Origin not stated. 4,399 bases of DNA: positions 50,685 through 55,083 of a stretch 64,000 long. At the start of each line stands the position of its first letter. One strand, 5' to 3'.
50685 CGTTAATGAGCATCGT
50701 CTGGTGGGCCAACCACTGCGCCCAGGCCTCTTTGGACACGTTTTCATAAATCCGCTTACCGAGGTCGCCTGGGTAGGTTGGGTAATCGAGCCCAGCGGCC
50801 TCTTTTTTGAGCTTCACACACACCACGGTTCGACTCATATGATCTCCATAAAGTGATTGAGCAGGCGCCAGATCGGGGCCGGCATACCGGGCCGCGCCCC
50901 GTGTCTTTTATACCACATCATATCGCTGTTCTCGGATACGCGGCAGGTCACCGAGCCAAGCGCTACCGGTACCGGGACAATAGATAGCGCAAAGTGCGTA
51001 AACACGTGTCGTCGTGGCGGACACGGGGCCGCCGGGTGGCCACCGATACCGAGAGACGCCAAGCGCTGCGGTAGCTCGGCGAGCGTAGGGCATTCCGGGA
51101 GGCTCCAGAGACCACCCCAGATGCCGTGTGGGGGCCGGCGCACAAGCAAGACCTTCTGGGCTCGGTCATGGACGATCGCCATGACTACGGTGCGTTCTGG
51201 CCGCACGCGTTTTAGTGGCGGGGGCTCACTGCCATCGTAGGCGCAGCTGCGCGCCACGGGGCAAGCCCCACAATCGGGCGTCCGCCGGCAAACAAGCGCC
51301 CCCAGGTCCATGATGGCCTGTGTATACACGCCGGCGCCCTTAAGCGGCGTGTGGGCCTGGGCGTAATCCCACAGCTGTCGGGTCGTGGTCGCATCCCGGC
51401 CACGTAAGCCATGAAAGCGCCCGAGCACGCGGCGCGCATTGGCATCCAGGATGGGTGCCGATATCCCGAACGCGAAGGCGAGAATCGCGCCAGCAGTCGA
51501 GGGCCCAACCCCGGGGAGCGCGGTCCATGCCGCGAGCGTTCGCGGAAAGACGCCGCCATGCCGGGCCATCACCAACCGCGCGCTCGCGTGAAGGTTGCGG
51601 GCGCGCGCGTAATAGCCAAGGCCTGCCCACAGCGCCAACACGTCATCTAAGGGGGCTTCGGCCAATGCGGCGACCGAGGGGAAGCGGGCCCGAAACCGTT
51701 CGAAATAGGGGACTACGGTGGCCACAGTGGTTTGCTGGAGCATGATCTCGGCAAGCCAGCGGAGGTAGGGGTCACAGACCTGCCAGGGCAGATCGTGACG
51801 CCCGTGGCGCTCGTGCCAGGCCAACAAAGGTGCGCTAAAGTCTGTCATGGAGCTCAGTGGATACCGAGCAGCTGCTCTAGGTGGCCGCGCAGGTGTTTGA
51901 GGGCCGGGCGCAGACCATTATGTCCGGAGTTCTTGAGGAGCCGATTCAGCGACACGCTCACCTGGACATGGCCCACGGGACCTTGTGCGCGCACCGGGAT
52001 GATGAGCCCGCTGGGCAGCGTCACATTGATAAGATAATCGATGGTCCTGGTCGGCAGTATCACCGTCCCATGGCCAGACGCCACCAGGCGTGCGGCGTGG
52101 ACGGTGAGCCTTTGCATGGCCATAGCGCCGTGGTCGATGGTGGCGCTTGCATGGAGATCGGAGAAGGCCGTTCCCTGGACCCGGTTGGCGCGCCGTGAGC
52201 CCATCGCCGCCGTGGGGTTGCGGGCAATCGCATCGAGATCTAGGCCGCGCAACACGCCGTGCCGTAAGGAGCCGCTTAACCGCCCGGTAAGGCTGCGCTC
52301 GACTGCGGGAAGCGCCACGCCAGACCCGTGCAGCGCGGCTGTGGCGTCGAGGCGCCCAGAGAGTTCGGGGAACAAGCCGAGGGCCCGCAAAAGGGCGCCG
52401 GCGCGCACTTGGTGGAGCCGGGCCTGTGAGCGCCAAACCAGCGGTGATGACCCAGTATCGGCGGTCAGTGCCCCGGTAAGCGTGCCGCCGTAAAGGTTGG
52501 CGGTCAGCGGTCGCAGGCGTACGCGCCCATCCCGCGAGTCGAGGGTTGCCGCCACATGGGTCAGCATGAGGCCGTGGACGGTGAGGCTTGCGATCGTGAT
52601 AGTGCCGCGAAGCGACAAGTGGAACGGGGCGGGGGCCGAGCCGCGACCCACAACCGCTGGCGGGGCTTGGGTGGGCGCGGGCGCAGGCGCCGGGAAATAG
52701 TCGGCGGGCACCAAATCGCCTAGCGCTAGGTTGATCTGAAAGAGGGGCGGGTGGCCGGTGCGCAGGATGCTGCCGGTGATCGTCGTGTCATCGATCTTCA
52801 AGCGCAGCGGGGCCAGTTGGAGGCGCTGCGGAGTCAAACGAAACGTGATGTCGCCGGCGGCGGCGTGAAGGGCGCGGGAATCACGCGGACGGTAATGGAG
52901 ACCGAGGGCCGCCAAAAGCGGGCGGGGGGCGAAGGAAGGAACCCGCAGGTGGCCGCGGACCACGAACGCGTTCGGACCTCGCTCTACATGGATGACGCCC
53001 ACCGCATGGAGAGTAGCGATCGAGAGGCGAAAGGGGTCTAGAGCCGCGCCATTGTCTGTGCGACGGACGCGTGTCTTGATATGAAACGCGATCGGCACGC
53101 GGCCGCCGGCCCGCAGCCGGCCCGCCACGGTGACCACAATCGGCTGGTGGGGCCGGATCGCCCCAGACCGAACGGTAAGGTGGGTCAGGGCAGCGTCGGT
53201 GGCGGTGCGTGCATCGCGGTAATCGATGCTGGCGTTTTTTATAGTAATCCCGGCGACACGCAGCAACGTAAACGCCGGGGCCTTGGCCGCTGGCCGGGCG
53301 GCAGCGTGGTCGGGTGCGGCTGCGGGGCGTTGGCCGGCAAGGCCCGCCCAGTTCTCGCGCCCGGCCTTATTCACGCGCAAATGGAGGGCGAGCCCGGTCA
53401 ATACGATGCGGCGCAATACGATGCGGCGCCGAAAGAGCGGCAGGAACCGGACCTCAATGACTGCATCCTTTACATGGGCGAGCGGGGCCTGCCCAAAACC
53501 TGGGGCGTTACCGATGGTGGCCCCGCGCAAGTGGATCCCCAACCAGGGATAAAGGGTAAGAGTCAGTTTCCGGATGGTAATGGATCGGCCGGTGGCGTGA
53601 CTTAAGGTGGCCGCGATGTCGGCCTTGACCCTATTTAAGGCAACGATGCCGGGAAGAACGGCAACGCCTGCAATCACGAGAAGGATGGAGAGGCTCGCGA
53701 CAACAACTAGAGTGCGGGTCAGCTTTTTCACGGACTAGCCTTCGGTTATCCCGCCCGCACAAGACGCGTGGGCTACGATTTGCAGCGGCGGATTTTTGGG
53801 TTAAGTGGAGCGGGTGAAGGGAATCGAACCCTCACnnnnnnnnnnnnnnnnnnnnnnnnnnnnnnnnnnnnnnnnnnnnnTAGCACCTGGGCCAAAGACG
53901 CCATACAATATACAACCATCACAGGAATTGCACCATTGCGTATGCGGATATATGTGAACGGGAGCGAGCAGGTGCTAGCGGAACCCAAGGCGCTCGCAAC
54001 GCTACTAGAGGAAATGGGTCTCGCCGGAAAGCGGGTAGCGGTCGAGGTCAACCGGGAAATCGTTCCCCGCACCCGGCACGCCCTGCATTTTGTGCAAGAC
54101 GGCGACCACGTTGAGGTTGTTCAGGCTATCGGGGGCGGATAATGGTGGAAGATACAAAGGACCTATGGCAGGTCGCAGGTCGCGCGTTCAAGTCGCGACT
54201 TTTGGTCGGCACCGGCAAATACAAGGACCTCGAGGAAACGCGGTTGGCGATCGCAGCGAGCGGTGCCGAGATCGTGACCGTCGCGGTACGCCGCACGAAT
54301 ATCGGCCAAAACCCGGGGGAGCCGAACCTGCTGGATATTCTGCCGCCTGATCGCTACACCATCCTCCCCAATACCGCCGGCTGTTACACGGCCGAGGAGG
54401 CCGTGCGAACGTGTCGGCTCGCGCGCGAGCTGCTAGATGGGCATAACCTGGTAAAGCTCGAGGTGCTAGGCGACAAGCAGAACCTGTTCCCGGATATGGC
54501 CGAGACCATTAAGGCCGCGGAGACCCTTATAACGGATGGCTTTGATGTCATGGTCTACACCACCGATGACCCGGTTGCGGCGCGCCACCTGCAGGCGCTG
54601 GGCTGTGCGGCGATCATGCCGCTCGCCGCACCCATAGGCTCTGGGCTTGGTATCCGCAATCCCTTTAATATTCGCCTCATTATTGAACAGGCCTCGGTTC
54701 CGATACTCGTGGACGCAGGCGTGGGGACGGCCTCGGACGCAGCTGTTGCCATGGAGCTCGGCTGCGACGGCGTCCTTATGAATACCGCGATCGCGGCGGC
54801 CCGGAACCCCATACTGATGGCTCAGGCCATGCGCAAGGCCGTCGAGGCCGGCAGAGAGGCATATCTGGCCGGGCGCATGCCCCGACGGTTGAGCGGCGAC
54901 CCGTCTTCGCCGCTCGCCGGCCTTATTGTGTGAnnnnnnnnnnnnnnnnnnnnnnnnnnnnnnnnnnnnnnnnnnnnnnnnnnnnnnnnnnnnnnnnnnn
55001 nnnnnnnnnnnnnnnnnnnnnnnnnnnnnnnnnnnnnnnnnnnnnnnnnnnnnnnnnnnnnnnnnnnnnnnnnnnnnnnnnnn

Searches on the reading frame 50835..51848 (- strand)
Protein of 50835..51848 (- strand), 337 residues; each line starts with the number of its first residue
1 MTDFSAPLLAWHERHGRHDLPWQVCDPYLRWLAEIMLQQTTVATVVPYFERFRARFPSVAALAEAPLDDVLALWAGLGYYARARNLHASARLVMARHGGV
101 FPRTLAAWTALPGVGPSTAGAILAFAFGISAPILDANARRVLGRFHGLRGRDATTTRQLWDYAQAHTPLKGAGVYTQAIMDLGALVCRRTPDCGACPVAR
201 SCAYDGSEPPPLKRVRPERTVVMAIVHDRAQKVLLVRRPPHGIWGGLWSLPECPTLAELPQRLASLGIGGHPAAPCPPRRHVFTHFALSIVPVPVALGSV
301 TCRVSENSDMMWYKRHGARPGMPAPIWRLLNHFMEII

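Call 60: search_protein_families(library=pfam, proteins=[window:50835-51848:-], max_evalue=0.001)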
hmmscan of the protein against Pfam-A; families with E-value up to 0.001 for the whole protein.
window:50835-51848:- (337 aa): 3 families
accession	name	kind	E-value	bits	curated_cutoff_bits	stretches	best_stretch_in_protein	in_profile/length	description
PF00730.31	HhH-GPD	-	7.8e-20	71.7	26.2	1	33-159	2-102/108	HhH-GPD superfamily base excision DNA repair protein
PF14815.12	NUDIX_4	-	3.3e-17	62.8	35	1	223-331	2-112/113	NUDIX domain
PF00633.29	HHH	-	2.4e-08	33.9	24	1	96-125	1-30/30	Helix-hairpin-helix motif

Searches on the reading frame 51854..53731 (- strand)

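Call 60: search_protein_families(library=pfam, proteins=[window:51854-53731:-], max_evalue=0.001)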
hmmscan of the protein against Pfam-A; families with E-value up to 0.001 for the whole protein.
window:51854-53731:- (625 aa): 3 families
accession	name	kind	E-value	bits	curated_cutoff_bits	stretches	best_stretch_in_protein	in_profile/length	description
PF05170.20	AsmA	-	6.3e-48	164.4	29.8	2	378-540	445-605/607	AsmA family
PF05359.17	DUF748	-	4.2e-17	62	50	1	2-187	12-182/1037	Domain of Unknown Function (DUF748)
PF13116.12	YhdP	-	1.4e-15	56.8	46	1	4-183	11-160/1224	YhdP protein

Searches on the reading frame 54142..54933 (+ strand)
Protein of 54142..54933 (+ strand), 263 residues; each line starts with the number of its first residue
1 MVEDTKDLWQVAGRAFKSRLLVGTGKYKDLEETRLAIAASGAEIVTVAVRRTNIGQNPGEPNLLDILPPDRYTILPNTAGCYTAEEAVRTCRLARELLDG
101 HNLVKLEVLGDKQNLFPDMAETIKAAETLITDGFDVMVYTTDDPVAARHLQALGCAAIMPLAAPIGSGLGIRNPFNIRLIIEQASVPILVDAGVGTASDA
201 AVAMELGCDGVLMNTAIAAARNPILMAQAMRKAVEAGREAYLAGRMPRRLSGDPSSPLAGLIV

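Call 60: search_protein_families(library=pfam, proteins=[window:54142-54933:+], max_evalue=0.001)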
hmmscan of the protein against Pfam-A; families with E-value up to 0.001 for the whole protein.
window:54142-54933:+ (263 aa): 2 families
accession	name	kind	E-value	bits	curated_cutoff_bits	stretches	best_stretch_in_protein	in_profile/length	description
PF05690.20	ThiG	-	2.2e-111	371.6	23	1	11-257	2-247/247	Thiazole biosynthesis protein ThiG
PF00977.27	His_biosynth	-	0.00037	20.5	23.6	1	177-232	65-118/228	Histidine biosynthesis protein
